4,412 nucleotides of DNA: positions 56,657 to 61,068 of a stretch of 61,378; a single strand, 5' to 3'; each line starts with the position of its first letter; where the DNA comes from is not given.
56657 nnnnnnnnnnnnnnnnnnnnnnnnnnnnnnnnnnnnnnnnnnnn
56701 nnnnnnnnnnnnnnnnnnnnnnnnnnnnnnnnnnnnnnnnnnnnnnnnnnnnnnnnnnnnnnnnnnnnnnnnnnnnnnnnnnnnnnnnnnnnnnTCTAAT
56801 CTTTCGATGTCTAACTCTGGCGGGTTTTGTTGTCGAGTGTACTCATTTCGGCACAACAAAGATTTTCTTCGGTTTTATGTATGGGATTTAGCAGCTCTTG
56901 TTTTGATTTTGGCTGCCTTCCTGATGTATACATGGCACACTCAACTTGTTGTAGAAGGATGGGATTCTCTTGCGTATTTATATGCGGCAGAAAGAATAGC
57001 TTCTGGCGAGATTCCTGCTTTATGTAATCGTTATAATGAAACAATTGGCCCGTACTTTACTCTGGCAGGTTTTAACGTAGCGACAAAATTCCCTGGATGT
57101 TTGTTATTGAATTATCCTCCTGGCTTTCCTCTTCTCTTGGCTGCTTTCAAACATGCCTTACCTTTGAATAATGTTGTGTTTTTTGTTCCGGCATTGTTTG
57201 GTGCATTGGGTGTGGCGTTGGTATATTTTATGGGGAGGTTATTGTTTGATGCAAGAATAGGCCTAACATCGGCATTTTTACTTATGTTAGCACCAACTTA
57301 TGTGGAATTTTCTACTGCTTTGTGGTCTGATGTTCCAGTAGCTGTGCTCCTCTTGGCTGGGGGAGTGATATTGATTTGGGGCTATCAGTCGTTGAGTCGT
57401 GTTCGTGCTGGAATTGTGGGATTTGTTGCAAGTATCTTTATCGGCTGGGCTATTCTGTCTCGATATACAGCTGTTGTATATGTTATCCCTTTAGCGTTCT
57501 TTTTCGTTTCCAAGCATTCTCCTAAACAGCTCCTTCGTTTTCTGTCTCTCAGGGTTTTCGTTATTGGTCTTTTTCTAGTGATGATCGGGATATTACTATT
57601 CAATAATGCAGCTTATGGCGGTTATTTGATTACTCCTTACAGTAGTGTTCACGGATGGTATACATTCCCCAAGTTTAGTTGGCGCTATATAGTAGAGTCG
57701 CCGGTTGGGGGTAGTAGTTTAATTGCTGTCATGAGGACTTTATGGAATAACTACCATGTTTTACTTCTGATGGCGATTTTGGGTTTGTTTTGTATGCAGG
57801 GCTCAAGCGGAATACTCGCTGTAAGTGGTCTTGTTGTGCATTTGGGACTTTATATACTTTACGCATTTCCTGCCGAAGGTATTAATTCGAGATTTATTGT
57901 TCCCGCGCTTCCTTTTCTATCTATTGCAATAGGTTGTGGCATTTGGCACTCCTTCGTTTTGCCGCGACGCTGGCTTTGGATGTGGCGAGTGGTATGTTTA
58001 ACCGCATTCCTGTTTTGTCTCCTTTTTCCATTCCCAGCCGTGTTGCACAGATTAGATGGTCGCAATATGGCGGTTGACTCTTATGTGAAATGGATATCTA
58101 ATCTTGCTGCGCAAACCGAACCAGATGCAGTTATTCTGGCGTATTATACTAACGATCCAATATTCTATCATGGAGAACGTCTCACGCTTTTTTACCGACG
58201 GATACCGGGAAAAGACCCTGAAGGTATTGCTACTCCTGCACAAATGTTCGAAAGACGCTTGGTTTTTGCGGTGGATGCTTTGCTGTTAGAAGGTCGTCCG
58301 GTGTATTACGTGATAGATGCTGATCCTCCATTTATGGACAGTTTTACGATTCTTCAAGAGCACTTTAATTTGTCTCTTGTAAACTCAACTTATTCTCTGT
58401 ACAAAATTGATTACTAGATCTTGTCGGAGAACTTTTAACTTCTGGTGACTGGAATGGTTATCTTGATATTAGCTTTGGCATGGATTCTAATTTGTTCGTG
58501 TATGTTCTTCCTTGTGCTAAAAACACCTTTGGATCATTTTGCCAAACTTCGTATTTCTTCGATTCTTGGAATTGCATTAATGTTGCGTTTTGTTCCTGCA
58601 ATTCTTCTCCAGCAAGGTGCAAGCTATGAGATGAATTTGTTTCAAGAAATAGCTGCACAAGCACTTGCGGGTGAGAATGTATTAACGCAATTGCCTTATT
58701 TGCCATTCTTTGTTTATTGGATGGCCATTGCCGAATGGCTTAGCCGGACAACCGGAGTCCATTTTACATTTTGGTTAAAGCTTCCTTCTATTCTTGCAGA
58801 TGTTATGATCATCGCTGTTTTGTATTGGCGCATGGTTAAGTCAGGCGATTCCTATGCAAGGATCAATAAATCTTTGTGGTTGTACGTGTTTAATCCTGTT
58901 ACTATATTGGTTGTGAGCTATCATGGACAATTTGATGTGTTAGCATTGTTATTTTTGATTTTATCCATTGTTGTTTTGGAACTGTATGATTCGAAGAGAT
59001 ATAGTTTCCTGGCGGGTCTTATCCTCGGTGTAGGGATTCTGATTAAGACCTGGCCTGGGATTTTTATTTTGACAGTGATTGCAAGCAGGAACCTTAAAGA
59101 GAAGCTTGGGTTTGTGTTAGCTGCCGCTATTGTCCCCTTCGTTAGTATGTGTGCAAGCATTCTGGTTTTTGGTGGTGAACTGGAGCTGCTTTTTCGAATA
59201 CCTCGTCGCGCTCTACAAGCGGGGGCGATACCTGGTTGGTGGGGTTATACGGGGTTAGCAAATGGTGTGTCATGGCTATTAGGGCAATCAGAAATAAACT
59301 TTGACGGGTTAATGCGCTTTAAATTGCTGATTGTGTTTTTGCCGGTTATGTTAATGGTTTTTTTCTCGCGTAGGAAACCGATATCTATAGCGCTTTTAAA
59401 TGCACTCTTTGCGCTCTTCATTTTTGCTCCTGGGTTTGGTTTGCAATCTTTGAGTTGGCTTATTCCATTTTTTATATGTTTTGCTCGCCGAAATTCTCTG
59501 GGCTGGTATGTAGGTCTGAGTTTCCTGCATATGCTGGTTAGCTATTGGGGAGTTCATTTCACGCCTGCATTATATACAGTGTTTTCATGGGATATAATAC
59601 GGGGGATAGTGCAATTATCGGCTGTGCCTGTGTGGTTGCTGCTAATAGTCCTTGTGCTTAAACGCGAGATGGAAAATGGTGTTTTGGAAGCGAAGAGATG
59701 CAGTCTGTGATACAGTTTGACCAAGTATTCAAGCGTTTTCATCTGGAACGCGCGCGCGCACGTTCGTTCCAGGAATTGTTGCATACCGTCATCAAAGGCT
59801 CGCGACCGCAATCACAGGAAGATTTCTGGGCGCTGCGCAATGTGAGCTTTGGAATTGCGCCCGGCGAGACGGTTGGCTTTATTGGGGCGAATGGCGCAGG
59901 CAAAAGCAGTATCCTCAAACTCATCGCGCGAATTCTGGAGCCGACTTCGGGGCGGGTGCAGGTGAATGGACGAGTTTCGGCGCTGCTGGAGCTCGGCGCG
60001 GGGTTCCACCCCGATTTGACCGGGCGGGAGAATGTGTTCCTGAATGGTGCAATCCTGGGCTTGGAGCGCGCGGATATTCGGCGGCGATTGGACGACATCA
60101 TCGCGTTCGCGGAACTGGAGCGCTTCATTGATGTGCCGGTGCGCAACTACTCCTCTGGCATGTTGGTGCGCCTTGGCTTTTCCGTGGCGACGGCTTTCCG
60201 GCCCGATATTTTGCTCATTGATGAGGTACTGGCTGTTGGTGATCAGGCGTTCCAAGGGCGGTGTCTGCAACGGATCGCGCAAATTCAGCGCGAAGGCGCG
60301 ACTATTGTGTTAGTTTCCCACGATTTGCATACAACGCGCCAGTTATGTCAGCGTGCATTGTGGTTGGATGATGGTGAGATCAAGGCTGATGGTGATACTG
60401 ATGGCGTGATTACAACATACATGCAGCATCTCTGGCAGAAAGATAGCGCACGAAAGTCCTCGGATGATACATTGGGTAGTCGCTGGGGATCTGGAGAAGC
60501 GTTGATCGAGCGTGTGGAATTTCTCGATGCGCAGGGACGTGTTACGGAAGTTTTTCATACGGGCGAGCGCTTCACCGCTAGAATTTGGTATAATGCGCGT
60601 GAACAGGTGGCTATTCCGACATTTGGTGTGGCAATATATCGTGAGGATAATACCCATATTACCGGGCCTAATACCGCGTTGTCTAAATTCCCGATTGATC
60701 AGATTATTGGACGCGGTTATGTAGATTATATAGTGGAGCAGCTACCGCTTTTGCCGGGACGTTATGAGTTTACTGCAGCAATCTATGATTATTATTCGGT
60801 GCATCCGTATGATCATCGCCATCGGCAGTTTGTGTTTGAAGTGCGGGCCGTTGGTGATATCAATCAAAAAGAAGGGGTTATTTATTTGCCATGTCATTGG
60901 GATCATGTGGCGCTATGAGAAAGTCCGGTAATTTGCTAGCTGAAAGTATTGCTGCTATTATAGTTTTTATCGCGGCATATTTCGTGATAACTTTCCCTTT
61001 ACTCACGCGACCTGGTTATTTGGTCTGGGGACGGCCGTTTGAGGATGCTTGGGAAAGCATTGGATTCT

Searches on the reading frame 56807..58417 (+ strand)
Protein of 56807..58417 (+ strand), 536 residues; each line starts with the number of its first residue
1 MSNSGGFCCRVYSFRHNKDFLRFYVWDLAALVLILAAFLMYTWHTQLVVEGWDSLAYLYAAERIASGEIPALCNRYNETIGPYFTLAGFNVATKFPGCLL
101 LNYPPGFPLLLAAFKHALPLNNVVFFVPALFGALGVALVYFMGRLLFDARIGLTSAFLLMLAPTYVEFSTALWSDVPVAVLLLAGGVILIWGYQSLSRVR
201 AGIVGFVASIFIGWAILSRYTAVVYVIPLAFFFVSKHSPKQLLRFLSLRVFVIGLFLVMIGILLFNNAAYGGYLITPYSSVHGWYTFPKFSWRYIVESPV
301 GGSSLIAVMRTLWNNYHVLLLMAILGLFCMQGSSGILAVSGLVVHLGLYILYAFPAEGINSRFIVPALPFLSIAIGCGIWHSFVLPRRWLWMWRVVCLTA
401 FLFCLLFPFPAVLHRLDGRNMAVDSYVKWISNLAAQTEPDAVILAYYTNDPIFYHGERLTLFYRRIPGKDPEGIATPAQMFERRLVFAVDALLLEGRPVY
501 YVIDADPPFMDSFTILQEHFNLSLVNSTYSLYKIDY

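Call 97: search_protein_families(library=pfam, proteins=[window:56807-58417:+], max_evalue=0.001)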
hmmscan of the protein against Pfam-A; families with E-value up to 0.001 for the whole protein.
window:56807-58417:+ (536 aa): 2 families
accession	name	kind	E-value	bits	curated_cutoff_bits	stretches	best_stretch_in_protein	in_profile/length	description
PF13231.12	PMT_2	-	1.8e-11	45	26.1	1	104-259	3-155/160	Dolichyl-phosphate-mannose-protein mannosyltransferase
PF02516.20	STT3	-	1.7e-05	25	24.5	1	100-260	68-237/405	Oligosaccharyl transferase STT3, N-terminal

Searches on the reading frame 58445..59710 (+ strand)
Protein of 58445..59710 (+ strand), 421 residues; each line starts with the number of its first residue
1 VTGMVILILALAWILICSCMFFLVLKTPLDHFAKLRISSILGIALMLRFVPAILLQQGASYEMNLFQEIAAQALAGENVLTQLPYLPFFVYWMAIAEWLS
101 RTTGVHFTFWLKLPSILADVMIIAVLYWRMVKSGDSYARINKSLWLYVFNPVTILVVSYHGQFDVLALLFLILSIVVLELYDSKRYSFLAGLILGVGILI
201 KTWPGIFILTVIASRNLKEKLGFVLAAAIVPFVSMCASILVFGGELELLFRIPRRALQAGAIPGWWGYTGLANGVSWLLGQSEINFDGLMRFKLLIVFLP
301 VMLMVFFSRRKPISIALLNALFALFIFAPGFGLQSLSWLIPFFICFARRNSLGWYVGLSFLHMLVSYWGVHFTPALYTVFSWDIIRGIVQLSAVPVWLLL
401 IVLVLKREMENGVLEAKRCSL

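Call 97: search_protein_families(library=pfam, proteins=[window:58445-59710:+], max_evalue=0.001)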
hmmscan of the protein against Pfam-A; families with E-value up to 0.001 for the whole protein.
window:58445-59710:+ (421 aa): 1 family
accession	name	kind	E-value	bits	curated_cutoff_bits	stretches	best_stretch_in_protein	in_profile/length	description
PF09594.16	GT87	-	9e-07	29.3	25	1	85-325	3-234/237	Glycosyltransferase family 87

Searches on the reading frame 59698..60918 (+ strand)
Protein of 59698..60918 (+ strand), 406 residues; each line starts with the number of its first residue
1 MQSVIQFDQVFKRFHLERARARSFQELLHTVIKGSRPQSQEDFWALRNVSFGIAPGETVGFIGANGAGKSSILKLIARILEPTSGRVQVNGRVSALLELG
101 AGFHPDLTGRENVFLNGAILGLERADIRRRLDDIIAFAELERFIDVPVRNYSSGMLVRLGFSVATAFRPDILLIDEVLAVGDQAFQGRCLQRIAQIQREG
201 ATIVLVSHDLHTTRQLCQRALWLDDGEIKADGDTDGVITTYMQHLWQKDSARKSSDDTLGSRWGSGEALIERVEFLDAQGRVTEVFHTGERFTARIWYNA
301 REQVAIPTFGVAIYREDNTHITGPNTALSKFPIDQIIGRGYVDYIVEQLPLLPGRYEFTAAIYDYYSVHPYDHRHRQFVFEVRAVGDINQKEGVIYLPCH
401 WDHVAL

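Call 97: search_protein_families(library=pfam, proteins=[window:59698-60918:+], max_evalue=0.001)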
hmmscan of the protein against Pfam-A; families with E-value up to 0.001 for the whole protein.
window:59698-60918:+ (406 aa): 3 families
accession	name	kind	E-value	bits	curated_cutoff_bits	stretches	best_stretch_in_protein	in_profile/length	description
PF14524.12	Wzt_C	-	3.3e-29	102.2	30.4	1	261-395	3-141/143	Wzt C-terminal domain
PF00005.33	ABC_tran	-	1.1e-19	71.8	25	1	46-177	1-135/137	ABC transporter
PF13304.12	AAA_21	-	2.3e-05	25.1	27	0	60-80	3-23/304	AAA domain, putative AbiEii toxin, Type IV TA system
